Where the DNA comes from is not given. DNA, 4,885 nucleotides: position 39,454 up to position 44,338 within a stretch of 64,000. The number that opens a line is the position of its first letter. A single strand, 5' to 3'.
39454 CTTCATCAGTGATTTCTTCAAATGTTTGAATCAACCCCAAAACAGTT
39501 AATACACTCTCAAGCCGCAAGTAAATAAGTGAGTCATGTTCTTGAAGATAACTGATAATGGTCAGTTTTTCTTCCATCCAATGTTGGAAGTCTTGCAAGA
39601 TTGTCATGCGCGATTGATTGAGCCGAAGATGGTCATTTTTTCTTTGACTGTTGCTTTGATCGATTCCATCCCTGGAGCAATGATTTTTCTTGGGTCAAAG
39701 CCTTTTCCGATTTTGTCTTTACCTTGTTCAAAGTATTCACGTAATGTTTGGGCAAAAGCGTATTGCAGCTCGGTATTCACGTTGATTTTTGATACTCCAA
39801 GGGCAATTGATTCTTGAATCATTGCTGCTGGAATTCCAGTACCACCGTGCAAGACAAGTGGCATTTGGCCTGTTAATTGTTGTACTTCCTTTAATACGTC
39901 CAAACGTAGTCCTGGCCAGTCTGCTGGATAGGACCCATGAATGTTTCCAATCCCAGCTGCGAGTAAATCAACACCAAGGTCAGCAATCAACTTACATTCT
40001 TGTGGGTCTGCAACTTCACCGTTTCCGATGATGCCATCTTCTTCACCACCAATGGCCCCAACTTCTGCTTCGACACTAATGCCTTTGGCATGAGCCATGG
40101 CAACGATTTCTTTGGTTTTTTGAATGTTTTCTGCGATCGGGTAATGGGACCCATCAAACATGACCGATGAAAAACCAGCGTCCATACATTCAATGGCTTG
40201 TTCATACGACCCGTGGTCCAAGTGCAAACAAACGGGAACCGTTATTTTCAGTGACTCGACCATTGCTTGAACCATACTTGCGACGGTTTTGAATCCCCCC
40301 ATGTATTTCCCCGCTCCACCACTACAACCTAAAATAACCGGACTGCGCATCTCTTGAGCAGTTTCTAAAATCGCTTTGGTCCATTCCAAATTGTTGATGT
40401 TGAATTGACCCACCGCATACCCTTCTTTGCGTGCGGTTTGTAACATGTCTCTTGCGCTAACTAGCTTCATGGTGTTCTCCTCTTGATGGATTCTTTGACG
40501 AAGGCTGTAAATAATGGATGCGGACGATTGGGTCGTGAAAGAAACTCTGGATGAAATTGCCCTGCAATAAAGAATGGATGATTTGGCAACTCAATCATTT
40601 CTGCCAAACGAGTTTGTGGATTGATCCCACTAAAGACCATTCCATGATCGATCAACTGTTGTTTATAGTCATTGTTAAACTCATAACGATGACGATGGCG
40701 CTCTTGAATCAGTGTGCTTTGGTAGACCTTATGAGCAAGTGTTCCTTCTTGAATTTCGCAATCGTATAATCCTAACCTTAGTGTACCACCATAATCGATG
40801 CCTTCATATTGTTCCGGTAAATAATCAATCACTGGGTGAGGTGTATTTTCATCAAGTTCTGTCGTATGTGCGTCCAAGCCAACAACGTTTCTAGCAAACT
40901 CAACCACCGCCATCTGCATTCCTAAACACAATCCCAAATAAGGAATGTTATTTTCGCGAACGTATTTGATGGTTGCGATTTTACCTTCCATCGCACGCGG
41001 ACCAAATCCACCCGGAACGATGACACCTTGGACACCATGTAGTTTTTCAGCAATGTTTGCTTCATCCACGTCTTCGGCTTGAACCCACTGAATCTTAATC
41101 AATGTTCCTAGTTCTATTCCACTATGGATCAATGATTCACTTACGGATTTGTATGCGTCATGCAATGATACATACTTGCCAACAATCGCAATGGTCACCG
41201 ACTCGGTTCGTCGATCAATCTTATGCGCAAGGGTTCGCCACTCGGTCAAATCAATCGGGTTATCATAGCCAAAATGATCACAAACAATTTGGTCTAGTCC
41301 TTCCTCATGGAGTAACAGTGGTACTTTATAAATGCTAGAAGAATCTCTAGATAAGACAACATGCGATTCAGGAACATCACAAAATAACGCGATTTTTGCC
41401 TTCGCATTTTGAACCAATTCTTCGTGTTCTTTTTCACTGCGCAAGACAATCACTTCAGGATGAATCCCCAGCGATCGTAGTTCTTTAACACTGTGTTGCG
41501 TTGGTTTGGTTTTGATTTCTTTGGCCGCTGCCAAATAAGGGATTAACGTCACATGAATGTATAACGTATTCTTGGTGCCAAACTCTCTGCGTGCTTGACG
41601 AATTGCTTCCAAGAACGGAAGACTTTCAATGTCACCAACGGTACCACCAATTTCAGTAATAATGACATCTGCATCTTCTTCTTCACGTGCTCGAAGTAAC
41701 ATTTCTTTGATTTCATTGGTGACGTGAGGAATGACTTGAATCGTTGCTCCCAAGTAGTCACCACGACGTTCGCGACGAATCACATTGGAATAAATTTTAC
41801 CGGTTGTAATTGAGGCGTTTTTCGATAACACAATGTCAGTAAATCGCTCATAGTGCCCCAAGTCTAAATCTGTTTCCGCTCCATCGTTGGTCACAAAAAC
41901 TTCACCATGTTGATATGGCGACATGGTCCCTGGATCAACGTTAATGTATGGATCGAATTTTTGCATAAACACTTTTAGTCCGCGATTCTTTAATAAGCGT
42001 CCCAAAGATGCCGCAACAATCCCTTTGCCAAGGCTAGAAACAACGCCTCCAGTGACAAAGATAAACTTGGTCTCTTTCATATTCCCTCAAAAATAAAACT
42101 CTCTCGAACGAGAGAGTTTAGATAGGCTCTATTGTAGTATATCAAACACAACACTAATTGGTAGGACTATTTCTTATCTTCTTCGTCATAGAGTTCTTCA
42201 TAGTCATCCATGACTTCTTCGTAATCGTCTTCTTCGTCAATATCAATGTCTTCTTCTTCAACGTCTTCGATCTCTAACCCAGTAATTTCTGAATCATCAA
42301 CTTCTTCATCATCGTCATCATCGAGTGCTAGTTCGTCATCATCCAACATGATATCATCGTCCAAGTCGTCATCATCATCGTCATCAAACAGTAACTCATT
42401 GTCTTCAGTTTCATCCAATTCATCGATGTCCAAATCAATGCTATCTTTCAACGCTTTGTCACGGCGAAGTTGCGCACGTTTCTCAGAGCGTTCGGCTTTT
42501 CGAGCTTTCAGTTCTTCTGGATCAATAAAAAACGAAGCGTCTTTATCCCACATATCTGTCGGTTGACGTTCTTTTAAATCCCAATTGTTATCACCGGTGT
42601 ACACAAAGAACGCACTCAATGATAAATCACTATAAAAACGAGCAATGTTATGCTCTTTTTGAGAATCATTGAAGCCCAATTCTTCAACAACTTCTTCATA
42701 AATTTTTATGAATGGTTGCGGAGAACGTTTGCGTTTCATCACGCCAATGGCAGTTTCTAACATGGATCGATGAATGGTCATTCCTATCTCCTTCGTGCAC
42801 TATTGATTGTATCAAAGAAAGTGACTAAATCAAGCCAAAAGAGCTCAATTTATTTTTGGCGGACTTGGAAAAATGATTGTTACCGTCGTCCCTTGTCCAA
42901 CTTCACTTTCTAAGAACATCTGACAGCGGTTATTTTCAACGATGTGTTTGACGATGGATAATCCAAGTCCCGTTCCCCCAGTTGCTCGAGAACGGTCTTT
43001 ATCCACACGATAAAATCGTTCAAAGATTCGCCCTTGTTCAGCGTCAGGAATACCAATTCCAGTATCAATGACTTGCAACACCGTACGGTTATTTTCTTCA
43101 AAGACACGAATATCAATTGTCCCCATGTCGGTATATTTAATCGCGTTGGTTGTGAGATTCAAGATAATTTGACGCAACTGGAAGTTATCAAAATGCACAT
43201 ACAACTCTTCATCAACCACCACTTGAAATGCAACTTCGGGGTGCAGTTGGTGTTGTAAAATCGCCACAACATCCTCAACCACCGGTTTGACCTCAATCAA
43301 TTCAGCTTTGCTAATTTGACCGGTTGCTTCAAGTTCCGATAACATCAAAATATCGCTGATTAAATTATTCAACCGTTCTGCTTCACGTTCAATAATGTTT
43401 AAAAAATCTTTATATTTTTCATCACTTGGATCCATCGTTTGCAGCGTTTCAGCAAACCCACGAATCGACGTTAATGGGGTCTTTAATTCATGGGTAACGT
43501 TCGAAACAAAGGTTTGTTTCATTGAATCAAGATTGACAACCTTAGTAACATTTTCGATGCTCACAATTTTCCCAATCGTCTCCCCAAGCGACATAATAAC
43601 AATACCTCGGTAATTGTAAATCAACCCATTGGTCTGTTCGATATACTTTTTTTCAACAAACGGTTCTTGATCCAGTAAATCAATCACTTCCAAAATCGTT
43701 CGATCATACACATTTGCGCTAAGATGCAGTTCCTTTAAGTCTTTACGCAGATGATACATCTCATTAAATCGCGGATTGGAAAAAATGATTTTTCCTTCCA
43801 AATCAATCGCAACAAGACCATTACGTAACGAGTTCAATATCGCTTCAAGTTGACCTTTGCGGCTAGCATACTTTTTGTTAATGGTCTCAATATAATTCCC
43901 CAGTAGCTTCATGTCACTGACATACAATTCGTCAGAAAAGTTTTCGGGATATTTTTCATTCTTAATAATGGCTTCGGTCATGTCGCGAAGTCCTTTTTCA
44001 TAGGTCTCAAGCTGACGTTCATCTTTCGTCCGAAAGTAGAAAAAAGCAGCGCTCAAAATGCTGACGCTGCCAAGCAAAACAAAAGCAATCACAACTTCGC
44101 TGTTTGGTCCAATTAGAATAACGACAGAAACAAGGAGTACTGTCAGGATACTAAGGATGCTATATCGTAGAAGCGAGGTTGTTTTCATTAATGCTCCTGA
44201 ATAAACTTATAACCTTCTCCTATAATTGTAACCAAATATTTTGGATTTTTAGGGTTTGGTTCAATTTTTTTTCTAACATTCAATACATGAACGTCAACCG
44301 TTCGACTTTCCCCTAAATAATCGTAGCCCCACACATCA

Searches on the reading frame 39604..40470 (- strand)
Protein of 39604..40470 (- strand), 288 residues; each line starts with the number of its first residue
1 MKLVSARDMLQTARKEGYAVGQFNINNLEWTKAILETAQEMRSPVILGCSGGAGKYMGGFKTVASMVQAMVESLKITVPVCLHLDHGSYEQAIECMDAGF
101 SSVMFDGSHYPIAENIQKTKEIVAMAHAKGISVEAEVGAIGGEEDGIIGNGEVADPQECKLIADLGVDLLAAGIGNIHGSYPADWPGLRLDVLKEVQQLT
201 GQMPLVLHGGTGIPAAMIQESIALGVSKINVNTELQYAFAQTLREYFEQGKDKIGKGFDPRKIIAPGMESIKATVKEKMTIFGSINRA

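Call 31: search_protein_families(library=pfam, proteins=[window:39604-40470:-], max_evalue=0.00001)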
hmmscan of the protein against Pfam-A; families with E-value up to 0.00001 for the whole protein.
window:39604-40470:- (288 aa): 1 family
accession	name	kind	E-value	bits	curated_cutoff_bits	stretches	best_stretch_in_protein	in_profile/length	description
PF01116.26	F_bP_aldolase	-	2.5e-102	342.6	25.5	1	5-287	2-277/277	Fructose-bisphosphate aldolase class-II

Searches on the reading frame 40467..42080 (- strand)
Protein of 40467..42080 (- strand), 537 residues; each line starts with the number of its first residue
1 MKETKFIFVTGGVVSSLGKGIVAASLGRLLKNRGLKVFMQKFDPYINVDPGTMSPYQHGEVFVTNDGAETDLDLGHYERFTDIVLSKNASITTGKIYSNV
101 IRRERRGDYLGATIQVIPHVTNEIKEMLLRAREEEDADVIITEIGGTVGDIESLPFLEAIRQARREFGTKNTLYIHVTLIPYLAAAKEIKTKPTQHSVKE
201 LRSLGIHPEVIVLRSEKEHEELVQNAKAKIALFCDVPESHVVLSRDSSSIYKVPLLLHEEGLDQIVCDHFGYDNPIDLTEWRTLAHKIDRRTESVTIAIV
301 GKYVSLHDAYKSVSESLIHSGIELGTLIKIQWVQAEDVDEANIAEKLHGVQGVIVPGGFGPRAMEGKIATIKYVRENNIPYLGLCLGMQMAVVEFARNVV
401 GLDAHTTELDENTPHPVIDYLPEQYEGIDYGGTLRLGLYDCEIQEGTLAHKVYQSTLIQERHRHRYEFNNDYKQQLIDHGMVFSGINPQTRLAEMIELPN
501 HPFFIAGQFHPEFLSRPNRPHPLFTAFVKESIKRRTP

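Call 84: search_protein_families(library=pfam, proteins=[window:40467-42080:-], max_evalue=0.0001)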
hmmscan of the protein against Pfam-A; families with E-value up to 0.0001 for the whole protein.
window:40467-42080:- (537 aa): 2 families
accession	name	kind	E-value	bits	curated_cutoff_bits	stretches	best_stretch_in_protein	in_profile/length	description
PF06418.20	CTP_synth_N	-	2.2e-126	421.1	26.1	1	5-270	1-263/265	CTP synthase N-terminus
PF00117.34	GATase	-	3.9e-38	131.5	22.8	1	306-529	2-189/190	Glutamine amidotransferase class-I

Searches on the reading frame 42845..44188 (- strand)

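Call 31: search_protein_families(library=pfam, proteins=[window:42845-44188:-], max_evalue=0.00001)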
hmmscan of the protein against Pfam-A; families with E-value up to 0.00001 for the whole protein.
window:42845-44188:- (447 aa): 2 families
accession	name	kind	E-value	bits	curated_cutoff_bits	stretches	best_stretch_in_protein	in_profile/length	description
PF02518.31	HATPase_c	-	4.9e-28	98.2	26.4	1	335-442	3-109/111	Histidine kinase-, DNA gyrase B-, and HSP90-like ATPase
PF00512.31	HisKA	-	5.5e-22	78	26.9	1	223-288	1-65/66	His Kinase A (phospho-acceptor) domain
